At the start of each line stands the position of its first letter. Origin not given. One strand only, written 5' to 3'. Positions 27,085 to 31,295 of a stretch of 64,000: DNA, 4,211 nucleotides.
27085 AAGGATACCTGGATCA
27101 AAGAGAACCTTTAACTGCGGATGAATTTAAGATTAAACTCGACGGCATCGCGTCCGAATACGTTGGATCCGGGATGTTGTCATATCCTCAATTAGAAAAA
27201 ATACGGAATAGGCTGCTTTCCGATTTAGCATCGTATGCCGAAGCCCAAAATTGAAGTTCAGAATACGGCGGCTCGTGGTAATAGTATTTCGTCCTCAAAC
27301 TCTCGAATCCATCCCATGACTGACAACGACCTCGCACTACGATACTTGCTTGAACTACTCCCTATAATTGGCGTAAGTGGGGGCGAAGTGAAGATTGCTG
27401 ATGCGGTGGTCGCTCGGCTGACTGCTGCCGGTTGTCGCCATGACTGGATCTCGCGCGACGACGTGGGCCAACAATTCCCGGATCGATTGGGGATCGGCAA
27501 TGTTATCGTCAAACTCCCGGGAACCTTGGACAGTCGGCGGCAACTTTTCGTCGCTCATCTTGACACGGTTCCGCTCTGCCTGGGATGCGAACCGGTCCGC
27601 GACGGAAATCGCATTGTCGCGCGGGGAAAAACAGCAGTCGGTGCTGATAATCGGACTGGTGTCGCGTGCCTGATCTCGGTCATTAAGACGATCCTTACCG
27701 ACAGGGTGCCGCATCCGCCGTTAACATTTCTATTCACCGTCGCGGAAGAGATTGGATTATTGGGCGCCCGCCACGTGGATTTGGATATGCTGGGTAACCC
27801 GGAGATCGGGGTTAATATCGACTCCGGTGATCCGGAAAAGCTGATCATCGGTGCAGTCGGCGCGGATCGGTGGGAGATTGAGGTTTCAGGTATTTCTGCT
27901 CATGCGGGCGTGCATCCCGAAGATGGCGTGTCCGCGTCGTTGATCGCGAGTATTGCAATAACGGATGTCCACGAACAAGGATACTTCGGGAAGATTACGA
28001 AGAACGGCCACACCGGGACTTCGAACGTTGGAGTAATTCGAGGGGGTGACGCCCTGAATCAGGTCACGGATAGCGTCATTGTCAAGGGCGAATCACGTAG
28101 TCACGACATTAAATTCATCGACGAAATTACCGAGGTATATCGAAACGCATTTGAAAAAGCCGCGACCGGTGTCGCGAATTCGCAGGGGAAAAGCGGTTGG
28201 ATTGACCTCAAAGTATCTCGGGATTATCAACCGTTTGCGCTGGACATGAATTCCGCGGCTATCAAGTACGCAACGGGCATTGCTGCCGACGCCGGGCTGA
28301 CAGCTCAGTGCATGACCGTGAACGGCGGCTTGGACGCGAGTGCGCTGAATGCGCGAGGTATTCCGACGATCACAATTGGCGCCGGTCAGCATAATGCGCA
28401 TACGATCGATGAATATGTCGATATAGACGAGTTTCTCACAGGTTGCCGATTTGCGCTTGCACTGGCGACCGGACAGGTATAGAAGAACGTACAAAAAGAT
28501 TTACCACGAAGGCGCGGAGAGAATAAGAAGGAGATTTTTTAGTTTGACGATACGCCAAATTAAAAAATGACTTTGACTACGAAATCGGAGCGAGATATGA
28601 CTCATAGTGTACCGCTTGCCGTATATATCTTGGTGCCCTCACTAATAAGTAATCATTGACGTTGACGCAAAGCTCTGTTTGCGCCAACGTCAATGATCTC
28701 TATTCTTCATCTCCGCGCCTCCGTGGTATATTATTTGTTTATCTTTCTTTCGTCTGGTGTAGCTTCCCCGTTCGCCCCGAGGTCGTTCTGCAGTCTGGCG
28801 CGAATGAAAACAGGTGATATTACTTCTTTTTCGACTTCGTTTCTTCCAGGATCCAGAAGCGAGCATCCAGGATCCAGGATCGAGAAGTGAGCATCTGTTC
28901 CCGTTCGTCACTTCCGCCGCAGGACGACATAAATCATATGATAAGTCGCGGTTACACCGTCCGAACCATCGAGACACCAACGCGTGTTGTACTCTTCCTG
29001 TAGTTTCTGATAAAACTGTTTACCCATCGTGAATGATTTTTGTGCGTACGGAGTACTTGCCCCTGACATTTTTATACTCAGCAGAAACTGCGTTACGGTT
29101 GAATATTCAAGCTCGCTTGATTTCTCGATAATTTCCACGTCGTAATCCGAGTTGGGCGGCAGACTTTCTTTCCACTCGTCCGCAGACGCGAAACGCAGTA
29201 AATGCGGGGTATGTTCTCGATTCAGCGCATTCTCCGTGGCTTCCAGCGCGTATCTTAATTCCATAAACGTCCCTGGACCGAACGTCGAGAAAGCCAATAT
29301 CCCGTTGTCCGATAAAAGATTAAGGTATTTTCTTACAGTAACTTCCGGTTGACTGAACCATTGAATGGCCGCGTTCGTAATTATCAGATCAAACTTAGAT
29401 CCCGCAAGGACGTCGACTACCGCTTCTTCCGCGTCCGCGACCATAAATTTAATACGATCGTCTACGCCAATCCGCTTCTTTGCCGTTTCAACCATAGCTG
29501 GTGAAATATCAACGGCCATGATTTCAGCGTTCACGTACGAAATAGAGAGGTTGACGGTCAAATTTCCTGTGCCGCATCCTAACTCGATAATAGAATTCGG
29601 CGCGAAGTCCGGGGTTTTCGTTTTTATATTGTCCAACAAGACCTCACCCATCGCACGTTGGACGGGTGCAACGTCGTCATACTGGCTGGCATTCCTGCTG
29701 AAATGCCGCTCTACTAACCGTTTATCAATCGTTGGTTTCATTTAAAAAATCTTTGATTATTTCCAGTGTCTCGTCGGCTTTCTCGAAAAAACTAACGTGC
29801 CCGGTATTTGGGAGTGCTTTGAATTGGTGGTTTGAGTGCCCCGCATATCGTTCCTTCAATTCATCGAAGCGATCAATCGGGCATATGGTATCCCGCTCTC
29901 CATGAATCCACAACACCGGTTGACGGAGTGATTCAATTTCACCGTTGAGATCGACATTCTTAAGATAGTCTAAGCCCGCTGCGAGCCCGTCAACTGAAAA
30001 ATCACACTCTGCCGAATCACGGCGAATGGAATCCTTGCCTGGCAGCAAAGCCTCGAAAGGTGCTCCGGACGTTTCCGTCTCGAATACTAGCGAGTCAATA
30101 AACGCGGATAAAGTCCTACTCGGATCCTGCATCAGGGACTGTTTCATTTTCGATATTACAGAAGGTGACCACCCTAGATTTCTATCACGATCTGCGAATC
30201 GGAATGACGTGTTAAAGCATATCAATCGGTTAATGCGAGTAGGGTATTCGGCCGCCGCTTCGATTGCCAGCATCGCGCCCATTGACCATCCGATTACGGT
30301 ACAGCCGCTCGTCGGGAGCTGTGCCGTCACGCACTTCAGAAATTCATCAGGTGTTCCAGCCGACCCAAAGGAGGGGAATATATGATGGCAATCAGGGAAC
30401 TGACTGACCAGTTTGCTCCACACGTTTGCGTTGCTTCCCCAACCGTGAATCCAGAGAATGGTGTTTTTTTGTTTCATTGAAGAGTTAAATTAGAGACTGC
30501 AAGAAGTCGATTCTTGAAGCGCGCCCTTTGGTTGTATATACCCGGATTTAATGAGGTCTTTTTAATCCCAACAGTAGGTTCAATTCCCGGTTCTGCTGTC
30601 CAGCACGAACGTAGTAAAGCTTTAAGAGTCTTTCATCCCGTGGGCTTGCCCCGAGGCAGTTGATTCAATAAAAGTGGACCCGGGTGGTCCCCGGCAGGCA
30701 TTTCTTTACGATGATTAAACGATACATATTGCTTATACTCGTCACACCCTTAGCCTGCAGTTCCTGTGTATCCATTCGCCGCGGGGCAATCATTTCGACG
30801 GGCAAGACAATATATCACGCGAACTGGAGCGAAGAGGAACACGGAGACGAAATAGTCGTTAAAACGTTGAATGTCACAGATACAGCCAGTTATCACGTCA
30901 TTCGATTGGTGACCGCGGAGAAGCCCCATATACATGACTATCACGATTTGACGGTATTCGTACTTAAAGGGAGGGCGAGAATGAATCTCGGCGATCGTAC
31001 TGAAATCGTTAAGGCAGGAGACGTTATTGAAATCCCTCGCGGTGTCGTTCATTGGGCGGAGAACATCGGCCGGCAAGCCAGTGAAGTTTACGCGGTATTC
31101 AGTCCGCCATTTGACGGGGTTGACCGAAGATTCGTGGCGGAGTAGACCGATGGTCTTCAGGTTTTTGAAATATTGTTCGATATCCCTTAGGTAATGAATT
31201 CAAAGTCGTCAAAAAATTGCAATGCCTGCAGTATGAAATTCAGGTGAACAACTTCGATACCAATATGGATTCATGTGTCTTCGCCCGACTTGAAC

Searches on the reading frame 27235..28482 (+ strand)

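Call 47: search_protein_families(library=pfam, proteins=[window:27235-28482:+], max_evalue=0.00001)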
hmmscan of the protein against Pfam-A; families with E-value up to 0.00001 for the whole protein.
window:27235-28482:+ (415 aa): 4 families
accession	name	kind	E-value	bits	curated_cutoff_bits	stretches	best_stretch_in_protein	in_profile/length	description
PF01546.33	Peptidase_M20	-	1.8e-18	67.6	24.6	1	104-411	1-204/206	Peptidase family M20/M25/M40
PF05343.19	Peptidase_M42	-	9.4e-15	54.9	23.2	1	136-196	132-189/292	M42 glutamyl aminopeptidase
PF04389.22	Peptidase_M28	-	1.3e-10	41.7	21.3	1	89-182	1-77/193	Peptidase family M28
PF07687.19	M20_dimer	-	5e-08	33.3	21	1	206-309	2-102/107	Peptidase dimerisation domain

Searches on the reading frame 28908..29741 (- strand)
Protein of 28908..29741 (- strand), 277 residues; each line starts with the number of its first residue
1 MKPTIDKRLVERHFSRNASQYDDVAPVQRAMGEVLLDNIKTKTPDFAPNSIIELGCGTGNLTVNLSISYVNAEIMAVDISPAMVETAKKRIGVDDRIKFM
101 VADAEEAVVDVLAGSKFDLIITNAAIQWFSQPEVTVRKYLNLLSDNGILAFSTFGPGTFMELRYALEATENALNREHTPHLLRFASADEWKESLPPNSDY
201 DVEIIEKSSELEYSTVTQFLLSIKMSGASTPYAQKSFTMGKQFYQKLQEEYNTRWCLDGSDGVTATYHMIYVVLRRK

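Call 48: search_protein_families(library=pfam, proteins=[window:28908-29741:-], max_evalue=0.00001)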
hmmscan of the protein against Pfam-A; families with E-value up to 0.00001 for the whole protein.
window:28908-29741:- (277 aa): 7 families
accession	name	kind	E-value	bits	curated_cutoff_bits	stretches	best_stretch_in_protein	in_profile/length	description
PF13847.12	Methyltransf_31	-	4.9e-18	65.6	27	1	50-172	6-128/145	Methyltransferase domain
PF08241.18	Methyltransf_11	-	4.6e-16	59.7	21.2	1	53-151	2-95/95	Methyltransferase domain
PF13649.12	Methyltransf_25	-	5.7e-16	59.4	27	1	51-147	1-97/97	Methyltransferase domain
PF08242.18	Methyltransf_12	-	2.2e-15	57.6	30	1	52-149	1-98/98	Methyltransferase domain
PF13489.12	Methyltransf_23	-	1.8e-14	54.2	27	1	31-191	5-151/164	Methyltransferase domain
PF01209.24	Ubie_methyltran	-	1.2e-07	31.8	20.1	1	10-150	9-150/233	ubiE/COQ5 methyltransferase family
PF05175.20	MTS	-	1.3e-07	31.9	23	1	33-124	21-106/170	Methyltransferase small domain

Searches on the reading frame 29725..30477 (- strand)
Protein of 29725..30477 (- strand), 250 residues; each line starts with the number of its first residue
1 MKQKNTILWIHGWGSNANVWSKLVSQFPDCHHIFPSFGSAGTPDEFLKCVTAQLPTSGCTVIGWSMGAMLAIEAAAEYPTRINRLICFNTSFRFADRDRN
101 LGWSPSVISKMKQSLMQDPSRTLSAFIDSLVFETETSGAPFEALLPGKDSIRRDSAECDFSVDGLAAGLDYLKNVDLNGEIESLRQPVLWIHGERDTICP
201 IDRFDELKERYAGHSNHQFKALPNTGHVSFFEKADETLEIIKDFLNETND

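Call 48: search_protein_families(library=pfam, proteins=[window:29725-30477:-], max_evalue=0.00001)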
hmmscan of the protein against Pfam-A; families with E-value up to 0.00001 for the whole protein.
window:29725-30477:- (250 aa): 4 families
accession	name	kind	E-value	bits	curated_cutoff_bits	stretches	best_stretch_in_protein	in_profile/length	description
PF00561.26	Abhydrolase_1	-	5.1e-17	62.8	25.8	1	7-234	3-245/245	alpha/beta hydrolase fold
PF12146.15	Hydrolase_4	-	4.9e-12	46.1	27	1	45-233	64-238/239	Serine aminopeptidase, S33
PF02230.22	Abhydrolase_2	-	5.2e-11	43.2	23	0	52-90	100-138/217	Phospholipase/Carboxylesterase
PF12697.13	Abhydrolase_6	-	1.1e-10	43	26.3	1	7-239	1-216/217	Alpha/beta hydrolase family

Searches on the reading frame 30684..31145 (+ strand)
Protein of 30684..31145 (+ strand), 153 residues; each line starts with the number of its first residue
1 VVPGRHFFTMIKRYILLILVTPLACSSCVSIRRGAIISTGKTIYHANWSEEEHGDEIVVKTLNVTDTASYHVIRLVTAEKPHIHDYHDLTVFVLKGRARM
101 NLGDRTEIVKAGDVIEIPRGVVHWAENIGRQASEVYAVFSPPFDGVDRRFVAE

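Call 20: search_protein_families(library=pfam, proteins=[window:30684-31145:+])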
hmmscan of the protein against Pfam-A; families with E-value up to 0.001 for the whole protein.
window:30684-31145:+ (153 aa): 3 families
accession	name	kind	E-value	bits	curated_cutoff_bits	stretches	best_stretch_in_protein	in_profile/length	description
PF07883.17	Cupin_2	-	2.2e-13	50.2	27.2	1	79-139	11-70/70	Cupin domain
PF00190.28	Cupin_1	-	5.2e-08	33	22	1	80-140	47-115/151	Cupin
PF02311.25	AraC_binding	-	0.00025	21.2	21.1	1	80-132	17-68/135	AraC-like ligand binding domain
